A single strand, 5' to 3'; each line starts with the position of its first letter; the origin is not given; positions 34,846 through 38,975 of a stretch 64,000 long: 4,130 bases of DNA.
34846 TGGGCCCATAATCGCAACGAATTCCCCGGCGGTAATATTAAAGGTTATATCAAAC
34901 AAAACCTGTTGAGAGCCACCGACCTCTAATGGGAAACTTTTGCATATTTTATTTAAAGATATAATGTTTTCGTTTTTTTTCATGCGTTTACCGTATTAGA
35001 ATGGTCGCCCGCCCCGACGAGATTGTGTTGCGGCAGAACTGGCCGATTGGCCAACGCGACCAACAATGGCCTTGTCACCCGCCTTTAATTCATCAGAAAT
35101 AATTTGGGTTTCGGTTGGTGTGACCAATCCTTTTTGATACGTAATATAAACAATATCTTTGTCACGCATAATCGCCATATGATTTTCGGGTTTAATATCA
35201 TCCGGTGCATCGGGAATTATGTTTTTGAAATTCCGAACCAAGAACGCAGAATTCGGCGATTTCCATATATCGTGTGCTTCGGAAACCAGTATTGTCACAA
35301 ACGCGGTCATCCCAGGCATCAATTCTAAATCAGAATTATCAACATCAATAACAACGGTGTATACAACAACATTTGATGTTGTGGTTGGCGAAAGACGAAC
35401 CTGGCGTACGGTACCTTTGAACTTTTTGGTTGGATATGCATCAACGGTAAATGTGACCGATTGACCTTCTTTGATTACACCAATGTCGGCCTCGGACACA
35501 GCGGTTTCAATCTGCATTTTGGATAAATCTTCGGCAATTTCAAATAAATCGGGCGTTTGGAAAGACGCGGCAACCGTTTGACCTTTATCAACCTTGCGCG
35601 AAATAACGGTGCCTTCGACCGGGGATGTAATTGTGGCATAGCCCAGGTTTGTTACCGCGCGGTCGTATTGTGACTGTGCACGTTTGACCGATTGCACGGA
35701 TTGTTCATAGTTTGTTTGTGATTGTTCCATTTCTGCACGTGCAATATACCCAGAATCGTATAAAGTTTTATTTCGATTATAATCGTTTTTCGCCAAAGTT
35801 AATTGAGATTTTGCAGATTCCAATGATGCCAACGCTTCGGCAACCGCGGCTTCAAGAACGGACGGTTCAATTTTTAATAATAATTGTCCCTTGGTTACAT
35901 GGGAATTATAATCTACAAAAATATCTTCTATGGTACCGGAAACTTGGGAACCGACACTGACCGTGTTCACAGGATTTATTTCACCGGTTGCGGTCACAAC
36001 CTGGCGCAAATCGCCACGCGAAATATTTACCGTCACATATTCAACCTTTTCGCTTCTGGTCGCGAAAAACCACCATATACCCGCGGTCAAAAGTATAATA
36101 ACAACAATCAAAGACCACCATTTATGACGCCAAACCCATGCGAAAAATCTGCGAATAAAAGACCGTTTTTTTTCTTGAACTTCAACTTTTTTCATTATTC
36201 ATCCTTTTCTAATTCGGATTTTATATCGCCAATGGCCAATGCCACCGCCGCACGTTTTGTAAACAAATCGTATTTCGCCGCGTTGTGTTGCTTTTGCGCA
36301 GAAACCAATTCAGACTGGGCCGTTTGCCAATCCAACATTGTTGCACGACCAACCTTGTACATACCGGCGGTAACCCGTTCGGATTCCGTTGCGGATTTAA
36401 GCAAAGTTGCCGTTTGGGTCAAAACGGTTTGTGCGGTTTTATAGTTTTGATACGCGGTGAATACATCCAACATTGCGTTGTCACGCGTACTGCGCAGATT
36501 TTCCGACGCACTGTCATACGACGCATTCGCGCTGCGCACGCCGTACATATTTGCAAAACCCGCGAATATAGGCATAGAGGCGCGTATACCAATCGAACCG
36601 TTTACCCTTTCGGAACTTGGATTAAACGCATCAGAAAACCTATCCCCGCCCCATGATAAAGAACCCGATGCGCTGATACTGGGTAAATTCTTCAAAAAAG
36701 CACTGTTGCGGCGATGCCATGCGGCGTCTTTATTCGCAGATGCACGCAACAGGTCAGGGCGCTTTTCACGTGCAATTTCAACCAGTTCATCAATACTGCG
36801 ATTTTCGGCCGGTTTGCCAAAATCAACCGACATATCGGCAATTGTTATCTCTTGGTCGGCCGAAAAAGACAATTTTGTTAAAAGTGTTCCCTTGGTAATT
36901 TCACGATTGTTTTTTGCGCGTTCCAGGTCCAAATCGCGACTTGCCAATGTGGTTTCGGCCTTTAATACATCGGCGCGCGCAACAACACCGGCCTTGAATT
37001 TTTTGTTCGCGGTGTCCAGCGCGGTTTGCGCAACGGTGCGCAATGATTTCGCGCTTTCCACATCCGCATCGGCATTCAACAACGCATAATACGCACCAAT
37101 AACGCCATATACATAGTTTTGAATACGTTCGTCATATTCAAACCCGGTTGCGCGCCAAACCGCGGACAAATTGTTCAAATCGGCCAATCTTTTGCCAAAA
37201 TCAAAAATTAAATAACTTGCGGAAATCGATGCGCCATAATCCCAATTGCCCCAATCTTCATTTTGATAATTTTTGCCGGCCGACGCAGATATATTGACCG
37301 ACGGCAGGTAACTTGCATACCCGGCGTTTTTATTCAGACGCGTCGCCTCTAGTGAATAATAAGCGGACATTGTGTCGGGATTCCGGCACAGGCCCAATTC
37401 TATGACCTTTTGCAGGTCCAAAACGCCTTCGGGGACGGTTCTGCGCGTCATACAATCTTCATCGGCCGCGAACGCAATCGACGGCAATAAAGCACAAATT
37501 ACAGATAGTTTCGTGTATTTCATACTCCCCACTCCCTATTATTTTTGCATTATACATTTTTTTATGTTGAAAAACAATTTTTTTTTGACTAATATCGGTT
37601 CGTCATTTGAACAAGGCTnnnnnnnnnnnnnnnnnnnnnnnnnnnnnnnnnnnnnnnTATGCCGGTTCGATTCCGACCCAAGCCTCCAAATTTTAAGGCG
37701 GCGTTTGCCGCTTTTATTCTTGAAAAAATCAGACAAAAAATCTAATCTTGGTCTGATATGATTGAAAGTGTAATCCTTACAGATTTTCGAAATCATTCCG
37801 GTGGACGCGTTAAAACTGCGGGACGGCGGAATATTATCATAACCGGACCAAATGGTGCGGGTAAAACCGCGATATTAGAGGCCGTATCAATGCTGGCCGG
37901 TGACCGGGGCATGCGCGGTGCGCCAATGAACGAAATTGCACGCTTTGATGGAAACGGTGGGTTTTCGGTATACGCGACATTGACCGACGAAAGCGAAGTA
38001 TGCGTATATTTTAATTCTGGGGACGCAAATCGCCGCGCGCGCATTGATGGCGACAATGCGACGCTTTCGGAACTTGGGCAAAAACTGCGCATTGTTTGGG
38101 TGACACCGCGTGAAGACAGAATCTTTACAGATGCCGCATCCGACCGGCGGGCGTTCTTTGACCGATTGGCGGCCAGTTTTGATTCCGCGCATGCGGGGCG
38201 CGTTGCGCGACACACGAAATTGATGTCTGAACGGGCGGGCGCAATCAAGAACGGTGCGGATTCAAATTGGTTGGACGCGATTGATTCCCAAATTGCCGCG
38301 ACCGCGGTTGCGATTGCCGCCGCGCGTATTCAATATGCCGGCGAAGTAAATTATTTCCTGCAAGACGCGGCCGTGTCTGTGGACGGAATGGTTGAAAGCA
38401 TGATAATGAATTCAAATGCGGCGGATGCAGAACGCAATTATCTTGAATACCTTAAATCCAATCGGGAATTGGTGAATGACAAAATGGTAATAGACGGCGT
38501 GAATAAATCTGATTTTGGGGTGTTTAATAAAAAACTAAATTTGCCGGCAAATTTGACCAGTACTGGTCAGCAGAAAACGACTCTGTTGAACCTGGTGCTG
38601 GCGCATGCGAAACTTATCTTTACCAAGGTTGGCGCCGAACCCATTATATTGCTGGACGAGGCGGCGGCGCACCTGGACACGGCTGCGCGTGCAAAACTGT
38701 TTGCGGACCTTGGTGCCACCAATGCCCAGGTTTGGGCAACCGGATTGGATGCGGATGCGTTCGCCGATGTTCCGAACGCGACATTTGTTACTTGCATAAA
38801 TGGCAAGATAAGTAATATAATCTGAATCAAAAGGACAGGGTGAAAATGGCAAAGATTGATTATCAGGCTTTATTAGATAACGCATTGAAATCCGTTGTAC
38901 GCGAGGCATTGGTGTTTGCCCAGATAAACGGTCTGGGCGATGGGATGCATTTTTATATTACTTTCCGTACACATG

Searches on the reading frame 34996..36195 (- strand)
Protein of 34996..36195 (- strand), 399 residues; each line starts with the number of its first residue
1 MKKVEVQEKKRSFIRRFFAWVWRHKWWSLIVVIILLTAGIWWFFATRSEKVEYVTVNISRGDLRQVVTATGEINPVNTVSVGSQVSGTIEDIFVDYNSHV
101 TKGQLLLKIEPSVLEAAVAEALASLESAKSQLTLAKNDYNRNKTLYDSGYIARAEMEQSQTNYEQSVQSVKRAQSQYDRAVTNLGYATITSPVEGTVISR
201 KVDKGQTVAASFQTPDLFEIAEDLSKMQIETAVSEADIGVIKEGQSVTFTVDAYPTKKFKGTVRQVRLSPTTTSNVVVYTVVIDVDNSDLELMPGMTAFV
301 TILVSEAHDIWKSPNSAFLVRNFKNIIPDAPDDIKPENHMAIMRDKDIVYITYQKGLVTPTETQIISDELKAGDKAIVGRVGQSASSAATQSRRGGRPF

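Call 20: search_protein_families(library=pfam, proteins=[window:34996-36195:-], max_evalue=0.00001)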
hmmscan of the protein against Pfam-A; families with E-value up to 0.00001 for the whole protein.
window:34996-36195:- (399 aa): 2 families
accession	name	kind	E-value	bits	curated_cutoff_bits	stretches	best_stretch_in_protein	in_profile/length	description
PF16576.10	HlyD_D23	-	3e-25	89.2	30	1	65-298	4-214/214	Barrel-sandwich domain of CusB or HlyD membrane-fusion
PF13437.12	HlyD_3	-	1.3e-16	61.7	22.2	1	188-295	1-106/106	HlyD family secretion protein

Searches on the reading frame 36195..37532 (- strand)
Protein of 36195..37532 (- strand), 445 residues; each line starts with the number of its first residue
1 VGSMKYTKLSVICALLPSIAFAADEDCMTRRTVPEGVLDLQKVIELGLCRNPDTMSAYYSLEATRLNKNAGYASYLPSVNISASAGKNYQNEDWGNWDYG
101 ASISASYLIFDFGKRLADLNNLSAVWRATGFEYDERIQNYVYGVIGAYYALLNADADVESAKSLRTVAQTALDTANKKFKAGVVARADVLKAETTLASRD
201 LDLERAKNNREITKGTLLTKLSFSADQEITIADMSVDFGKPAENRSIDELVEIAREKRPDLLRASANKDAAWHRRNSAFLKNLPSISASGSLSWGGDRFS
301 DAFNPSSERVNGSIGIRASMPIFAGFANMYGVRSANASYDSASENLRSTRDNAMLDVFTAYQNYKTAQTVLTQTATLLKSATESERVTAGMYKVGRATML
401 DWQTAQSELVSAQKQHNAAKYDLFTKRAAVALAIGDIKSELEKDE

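Call 20: search_protein_families(library=pfam, proteins=[window:36195-37532:-], max_evalue=0.00001)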
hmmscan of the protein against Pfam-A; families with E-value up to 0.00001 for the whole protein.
window:36195-37532:- (445 aa): 1 family
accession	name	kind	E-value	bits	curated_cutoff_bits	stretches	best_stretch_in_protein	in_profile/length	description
PF02321.23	OEP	-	9.3e-58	195.6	22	2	248-435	2-187/187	Outer membrane efflux protein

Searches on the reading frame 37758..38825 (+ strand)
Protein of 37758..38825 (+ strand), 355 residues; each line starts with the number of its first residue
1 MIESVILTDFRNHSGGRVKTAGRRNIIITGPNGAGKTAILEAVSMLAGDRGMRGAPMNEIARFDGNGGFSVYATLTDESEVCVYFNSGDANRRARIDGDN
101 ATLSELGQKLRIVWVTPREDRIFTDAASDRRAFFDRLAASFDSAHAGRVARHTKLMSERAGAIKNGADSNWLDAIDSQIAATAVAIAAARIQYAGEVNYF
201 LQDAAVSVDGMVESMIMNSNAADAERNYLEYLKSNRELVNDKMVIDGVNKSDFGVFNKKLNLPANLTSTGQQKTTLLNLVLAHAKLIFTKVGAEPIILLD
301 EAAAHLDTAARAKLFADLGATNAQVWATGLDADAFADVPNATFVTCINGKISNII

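Call 20: search_protein_families(library=pfam, proteins=[window:37758-38825:+], max_evalue=0.00001)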
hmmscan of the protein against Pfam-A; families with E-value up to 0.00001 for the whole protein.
window:37758-38825:+ (355 aa): 3 families
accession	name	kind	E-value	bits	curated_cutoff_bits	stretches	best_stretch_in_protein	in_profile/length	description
PF02463.25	SMC_N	-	3.2e-17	63.1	40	1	1-345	1-212/220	RecF/RecN/SMC N terminal domain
PF13304.12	AAA_21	-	2.9e-09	37.9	27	1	27-315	3-280/304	AAA domain, putative AbiEii toxin, Type IV TA system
PF13476.12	AAA_23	-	4.8e-06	27.8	27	1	10-50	7-46/201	AAA domain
